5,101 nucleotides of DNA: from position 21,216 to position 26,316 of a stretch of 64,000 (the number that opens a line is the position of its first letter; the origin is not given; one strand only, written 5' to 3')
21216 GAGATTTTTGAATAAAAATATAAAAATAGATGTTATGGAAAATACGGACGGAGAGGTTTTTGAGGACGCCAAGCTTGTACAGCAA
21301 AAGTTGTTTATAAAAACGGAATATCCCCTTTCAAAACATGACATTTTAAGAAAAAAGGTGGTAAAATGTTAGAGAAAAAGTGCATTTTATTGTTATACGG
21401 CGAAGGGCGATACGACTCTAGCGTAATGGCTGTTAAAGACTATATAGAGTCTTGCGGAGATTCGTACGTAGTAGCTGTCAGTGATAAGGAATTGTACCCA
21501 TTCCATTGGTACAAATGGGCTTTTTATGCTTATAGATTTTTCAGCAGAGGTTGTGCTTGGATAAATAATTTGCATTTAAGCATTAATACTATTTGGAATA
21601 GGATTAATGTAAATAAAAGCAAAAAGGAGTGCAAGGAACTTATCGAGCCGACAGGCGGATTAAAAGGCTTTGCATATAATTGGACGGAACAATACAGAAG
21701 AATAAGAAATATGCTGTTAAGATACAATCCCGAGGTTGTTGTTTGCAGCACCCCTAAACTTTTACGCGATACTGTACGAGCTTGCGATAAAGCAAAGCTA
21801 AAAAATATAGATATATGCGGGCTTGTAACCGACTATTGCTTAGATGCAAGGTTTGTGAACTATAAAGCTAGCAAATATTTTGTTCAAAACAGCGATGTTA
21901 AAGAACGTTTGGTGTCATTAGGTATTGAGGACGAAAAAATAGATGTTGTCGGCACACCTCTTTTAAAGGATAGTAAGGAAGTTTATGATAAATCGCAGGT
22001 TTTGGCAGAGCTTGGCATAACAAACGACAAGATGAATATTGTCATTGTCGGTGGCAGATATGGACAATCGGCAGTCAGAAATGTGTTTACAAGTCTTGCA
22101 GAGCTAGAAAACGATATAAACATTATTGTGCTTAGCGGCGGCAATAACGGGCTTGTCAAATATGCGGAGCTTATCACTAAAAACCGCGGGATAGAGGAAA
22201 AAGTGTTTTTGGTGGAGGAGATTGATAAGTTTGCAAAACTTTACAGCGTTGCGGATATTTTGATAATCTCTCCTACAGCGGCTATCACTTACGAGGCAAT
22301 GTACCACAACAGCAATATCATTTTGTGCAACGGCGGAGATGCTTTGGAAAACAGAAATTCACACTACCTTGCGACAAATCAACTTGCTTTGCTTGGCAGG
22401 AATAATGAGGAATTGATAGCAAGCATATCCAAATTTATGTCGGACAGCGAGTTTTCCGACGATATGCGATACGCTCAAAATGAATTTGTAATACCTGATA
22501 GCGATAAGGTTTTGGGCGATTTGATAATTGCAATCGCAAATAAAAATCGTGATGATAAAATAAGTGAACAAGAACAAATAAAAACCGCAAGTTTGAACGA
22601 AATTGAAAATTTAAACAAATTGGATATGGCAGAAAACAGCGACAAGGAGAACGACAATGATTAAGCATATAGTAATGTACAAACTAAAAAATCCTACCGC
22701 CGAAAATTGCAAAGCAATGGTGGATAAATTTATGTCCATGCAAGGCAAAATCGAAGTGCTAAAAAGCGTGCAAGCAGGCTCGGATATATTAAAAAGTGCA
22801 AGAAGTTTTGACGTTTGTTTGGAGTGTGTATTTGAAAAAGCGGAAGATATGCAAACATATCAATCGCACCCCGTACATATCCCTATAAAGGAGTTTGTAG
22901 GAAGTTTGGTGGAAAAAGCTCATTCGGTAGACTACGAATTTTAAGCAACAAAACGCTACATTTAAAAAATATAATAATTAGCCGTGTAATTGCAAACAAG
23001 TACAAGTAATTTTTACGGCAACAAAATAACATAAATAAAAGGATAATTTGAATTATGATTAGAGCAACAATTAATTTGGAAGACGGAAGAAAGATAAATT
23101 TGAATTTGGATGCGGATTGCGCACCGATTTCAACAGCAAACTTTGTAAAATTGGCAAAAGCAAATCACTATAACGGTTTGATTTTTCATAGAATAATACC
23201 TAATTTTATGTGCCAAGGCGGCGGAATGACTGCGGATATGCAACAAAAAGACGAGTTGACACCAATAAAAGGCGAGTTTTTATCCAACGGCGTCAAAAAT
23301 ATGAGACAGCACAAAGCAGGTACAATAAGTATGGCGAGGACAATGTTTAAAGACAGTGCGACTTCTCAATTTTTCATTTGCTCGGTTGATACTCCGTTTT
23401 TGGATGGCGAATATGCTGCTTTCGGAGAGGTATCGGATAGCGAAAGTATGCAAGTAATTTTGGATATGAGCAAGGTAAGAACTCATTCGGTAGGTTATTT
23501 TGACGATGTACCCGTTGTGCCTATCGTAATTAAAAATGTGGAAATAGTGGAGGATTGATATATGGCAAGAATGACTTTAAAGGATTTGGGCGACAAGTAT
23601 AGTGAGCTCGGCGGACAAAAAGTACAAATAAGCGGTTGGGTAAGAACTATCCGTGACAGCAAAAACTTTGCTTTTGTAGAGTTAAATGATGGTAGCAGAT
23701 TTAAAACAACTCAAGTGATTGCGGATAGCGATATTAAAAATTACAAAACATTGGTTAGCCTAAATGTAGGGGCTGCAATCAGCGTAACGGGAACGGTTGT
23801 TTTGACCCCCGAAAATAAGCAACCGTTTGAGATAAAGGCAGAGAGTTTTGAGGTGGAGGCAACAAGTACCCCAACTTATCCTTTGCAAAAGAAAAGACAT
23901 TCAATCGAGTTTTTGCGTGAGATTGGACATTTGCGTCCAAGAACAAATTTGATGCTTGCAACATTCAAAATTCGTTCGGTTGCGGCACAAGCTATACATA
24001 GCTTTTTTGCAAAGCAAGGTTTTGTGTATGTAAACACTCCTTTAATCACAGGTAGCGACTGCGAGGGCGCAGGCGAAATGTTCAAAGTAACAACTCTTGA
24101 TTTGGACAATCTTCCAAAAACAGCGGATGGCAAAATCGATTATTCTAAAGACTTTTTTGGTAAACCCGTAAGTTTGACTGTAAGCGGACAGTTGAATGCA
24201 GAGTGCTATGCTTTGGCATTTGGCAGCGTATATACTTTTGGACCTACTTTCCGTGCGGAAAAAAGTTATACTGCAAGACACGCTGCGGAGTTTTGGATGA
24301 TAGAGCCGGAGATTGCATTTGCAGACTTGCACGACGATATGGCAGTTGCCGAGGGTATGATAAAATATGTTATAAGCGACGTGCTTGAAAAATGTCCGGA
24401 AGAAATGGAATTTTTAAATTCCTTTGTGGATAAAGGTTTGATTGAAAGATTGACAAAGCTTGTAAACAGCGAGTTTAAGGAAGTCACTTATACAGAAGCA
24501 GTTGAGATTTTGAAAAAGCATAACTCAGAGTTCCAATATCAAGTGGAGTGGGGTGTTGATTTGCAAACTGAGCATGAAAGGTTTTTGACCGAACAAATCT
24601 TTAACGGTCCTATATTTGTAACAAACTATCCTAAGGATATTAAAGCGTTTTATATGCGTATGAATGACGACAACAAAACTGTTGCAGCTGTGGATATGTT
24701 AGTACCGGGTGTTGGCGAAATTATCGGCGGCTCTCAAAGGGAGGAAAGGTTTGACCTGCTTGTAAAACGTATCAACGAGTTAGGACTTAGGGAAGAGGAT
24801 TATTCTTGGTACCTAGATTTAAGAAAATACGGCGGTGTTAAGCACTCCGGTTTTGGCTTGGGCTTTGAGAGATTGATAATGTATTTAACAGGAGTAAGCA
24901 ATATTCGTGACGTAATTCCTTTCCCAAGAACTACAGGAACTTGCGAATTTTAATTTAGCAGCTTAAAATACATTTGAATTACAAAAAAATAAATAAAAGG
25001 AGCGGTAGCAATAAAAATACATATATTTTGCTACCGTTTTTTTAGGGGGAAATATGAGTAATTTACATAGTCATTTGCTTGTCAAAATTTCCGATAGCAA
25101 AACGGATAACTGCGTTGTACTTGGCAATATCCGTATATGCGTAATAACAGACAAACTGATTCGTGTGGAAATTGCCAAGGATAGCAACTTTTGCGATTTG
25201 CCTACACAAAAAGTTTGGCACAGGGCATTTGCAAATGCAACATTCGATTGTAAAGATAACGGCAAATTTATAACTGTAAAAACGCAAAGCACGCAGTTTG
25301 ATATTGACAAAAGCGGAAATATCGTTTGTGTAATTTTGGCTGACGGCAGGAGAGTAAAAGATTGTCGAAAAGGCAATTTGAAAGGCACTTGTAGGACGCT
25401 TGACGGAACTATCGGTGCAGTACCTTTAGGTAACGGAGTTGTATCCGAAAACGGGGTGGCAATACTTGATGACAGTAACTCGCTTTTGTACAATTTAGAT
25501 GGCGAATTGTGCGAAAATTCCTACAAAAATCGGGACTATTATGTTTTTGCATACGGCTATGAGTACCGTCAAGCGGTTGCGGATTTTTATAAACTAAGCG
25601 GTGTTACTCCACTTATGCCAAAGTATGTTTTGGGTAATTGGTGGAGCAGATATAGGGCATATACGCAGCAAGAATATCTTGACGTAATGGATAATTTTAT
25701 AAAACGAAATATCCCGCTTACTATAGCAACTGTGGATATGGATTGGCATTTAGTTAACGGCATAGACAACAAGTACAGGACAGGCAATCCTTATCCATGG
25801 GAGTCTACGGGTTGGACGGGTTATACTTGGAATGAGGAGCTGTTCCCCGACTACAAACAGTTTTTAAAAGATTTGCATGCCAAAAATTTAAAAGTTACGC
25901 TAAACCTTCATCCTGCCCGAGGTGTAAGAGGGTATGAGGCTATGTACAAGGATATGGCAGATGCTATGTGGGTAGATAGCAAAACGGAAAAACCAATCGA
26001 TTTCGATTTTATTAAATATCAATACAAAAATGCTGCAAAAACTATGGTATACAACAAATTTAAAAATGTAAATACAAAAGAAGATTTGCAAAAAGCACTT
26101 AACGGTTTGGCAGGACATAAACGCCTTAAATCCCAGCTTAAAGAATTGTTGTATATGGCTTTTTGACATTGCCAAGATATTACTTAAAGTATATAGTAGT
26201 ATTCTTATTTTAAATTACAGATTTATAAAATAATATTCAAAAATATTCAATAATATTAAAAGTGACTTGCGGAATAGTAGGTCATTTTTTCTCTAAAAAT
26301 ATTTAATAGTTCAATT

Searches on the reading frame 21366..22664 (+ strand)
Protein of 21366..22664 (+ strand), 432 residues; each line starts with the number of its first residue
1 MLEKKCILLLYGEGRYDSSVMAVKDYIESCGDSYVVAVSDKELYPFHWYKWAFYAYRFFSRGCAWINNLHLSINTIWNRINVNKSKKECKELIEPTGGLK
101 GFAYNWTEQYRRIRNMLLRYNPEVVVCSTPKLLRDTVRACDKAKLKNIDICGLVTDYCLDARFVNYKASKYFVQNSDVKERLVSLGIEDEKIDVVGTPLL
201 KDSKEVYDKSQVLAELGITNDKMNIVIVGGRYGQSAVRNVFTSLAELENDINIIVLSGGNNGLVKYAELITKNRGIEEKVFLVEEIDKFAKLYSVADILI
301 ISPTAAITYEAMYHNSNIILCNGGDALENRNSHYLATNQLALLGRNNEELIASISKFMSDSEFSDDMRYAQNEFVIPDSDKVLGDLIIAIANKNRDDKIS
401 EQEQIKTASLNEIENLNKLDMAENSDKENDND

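Call 20: search_protein_families(library=pfam, proteins=[window:21366-22664:+], max_evalue=0.0001)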
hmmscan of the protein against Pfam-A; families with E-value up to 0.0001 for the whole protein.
window:21366-22664:+ (432 aa): 2 families
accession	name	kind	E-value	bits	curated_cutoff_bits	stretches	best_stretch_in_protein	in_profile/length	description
PF06925.17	MGDG_synth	-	7.4e-11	42.9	25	1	111-198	79-168/169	Monogalactosyldiacylglycerol (MGDG) synthase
PF02350.25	Epimerase_2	-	1.7e-06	27.6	30.6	1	168-380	123-339/347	UDP-N-acetylglucosamine 2-epimerase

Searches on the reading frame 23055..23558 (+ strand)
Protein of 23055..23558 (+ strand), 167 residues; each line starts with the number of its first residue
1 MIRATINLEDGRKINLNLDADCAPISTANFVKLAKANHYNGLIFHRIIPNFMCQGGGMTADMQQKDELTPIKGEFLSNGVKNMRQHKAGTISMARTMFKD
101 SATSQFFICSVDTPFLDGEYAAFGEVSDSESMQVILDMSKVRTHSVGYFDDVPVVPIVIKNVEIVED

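Call 20: search_protein_families(library=pfam, proteins=[window:23055-23558:+], max_evalue=0.0001)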
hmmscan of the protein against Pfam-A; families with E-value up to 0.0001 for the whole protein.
window:23055-23558:+ (167 aa): 1 family
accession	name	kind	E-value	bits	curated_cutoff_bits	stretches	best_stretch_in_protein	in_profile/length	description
PF00160.26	Pro_isomerase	-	3.7e-39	135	21.7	1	7-163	5-158/159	Cyclophilin type peptidyl-prolyl cis-trans isomerase/CLD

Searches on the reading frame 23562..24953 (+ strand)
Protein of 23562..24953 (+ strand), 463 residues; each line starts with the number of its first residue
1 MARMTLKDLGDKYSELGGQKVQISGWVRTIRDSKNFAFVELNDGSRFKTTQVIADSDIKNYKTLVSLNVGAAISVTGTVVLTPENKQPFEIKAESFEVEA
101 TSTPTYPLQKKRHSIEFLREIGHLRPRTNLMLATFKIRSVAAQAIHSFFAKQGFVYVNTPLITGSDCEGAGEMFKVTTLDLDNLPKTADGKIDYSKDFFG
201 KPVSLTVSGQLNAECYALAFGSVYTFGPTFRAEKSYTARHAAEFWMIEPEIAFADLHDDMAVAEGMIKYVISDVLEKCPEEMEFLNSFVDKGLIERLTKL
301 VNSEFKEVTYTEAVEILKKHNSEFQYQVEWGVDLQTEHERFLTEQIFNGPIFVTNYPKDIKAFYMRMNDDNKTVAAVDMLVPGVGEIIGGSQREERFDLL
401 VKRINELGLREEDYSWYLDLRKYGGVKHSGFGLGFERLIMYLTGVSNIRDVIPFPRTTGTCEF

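Call 20: search_protein_families(library=pfam, proteins=[window:23562-24953:+], max_evalue=0.0001)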
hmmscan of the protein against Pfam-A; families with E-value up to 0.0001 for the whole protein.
window:23562-24953:+ (463 aa): 2 families
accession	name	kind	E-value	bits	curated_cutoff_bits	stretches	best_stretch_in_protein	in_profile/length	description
PF00152.25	tRNA-synt_2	-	2.9e-70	237.2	25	1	122-457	9-307/308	tRNA synthetases class II (D, K and N)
PF01336.31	tRNA_anti-codon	-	2.4e-12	47.1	27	1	21-98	1-74/75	OB-fold nucleic acid binding domain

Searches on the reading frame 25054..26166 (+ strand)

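Call 20: search_protein_families(library=pfam, proteins=[window:25054-26166:+], max_evalue=0.0001)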
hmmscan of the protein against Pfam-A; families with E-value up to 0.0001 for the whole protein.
window:25054-26166:+ (370 aa): 1 family
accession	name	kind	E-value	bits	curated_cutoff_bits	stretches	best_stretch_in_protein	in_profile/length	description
PF01055.32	Glyco_hydro_31_2nd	-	6.9e-18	65.5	23.5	1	185-318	1-113/328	Glycosyl hydrolases family 31 TIM-barrel domain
